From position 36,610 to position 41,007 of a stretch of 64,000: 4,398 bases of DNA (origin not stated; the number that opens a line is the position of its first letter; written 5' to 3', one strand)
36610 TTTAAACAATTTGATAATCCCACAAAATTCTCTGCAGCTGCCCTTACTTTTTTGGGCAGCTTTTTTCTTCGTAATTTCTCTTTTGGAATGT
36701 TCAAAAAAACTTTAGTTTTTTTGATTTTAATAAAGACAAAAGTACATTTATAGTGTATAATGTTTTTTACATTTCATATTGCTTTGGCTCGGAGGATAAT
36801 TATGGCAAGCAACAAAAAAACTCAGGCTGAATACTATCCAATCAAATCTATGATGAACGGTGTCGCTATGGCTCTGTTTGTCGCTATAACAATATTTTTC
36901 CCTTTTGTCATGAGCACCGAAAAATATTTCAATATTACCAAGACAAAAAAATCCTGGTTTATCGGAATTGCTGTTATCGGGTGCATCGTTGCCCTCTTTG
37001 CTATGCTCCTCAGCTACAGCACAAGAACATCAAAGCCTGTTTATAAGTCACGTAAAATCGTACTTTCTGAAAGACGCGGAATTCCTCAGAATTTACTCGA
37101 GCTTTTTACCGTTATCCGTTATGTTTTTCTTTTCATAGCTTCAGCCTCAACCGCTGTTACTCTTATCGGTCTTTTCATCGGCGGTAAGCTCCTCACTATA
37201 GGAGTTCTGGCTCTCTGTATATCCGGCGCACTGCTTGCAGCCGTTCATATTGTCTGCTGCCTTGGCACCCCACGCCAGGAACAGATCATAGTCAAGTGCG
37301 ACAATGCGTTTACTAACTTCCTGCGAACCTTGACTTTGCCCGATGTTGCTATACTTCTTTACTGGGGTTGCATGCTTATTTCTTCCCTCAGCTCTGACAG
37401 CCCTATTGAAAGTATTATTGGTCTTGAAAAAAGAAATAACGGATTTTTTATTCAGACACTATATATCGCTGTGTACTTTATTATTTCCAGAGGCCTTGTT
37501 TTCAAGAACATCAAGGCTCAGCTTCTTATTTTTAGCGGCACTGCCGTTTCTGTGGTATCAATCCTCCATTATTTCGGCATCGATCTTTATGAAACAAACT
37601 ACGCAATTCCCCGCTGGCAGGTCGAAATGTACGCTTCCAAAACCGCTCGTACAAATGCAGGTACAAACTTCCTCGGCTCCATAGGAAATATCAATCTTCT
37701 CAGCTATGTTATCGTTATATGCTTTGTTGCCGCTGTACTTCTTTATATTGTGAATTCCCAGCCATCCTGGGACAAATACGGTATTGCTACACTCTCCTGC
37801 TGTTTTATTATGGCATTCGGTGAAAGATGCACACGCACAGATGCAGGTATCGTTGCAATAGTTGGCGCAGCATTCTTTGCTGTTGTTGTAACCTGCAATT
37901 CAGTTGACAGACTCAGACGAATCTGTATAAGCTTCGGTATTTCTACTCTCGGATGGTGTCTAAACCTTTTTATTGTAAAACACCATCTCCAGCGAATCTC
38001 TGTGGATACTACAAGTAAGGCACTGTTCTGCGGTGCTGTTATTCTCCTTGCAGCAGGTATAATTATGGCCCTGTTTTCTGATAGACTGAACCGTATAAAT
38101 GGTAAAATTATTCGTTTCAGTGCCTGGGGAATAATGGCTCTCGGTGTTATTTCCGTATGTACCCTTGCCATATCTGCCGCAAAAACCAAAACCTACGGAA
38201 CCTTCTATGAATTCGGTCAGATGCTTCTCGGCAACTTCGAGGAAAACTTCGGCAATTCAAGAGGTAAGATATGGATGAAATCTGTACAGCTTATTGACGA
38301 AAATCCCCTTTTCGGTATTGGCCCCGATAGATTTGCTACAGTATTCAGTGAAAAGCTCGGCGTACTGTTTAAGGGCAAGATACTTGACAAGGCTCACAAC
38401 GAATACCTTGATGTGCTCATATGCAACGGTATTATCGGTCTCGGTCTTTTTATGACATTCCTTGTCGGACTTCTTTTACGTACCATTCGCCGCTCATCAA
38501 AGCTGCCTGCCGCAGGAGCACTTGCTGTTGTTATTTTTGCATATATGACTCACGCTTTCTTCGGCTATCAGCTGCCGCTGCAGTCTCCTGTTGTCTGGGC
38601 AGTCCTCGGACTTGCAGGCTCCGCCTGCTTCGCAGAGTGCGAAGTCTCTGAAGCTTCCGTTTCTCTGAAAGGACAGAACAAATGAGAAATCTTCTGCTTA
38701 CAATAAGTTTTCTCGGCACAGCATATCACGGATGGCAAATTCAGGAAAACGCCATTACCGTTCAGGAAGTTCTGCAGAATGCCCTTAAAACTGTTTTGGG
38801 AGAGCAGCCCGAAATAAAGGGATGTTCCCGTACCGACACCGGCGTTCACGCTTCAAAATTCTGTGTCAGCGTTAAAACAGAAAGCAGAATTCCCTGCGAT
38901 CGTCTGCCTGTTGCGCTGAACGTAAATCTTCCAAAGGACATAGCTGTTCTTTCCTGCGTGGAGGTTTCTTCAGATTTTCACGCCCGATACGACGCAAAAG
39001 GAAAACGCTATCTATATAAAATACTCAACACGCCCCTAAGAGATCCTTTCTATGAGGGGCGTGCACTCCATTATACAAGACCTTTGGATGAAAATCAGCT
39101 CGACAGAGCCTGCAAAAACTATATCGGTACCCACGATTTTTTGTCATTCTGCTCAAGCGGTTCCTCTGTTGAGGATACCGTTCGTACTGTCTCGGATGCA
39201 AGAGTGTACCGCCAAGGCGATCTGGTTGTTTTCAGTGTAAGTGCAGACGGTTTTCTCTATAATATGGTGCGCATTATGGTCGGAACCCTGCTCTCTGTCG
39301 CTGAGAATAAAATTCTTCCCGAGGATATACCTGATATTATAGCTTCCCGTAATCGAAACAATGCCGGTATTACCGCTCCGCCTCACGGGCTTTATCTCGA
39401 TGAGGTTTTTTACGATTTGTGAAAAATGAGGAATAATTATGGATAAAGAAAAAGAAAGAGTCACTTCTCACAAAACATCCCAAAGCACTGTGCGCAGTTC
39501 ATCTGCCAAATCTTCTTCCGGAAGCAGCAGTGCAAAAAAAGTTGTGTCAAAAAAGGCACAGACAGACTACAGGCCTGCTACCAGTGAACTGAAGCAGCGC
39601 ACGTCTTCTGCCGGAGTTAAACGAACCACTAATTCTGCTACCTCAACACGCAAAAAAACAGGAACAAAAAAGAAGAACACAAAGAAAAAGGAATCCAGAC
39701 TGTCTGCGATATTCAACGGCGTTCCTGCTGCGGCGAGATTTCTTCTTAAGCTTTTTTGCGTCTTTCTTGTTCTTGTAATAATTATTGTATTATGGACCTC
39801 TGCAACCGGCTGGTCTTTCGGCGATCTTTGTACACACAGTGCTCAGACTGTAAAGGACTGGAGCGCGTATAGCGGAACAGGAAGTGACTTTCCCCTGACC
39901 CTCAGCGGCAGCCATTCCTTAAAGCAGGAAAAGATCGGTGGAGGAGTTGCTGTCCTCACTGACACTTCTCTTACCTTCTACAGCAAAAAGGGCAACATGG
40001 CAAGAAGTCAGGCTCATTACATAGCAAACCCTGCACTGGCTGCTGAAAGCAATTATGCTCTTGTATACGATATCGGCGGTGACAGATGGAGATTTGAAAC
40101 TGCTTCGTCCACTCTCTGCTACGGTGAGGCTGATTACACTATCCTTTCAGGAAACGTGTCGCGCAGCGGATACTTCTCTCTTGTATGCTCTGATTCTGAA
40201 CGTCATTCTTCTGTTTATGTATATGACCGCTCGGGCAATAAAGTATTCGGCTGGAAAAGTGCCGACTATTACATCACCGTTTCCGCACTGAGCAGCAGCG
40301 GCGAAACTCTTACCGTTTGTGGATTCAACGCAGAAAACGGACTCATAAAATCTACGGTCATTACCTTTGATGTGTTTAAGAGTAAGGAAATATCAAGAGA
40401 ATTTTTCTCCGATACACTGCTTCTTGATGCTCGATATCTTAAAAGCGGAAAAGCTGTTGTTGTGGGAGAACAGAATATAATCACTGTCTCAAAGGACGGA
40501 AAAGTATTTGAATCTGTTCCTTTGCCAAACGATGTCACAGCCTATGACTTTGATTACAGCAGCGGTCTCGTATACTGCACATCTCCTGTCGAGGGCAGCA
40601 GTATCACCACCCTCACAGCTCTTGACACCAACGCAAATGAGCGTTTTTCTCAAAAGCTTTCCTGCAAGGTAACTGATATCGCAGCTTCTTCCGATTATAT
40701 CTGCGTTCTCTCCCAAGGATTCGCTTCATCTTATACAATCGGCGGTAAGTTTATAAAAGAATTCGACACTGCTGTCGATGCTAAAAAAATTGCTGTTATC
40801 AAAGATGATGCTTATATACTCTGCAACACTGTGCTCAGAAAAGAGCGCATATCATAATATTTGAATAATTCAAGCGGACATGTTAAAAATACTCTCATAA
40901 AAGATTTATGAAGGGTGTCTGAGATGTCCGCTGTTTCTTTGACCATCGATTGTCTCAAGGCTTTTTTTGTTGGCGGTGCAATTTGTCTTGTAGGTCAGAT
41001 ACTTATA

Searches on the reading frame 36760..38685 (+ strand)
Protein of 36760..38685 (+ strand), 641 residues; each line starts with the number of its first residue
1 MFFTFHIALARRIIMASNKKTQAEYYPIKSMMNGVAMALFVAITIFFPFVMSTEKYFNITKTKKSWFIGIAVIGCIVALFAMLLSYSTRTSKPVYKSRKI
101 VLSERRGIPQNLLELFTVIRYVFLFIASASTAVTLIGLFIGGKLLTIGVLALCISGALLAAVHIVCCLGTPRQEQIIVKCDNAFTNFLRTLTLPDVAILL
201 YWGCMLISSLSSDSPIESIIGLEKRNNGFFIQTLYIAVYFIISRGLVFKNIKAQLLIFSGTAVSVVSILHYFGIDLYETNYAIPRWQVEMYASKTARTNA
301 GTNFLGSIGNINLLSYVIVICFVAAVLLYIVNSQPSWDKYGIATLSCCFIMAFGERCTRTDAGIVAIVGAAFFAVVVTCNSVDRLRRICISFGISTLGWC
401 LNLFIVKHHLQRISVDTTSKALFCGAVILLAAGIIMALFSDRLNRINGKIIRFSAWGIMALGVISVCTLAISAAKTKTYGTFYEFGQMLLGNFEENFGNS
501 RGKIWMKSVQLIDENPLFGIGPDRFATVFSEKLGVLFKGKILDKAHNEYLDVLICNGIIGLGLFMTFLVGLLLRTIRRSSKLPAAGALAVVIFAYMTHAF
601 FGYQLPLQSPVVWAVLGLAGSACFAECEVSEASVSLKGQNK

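Call 15: search_protein_families(library=pfam, proteins=[window:36760-38685:+], max_evalue=0.001)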
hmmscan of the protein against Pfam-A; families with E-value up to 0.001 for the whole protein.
window:36760-38685:+ (641 aa): 1 family
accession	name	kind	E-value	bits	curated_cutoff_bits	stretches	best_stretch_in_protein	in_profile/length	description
PF04932.20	Wzy_C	-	1.3e-11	44.9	31.7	1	426-565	18-149/149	O-Antigen ligase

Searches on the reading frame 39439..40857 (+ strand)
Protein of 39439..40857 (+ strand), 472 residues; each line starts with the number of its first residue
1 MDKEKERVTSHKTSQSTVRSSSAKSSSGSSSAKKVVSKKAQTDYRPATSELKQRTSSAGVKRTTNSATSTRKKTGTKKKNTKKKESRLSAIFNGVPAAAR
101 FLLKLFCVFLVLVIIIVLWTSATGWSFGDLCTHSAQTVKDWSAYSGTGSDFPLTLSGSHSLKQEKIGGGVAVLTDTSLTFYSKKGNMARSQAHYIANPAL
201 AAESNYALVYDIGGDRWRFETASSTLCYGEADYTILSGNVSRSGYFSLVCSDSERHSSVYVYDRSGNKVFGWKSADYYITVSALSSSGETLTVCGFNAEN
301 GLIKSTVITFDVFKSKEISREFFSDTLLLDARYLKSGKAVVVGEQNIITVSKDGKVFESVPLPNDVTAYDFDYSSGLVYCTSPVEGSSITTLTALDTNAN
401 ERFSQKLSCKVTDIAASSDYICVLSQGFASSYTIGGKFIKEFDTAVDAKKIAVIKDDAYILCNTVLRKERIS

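Call 15: search_protein_families(library=pfam, proteins=[window:39439-40857:+], max_evalue=0.001)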
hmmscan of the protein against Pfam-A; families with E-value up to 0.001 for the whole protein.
window:39439-40857:+ (472 aa): 1 family
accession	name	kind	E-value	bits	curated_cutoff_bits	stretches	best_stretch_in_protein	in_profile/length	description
PF18975.6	DUF5711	-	1.9e-31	110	26.3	1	159-463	20-335/344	Family of unknown function (DUF5711)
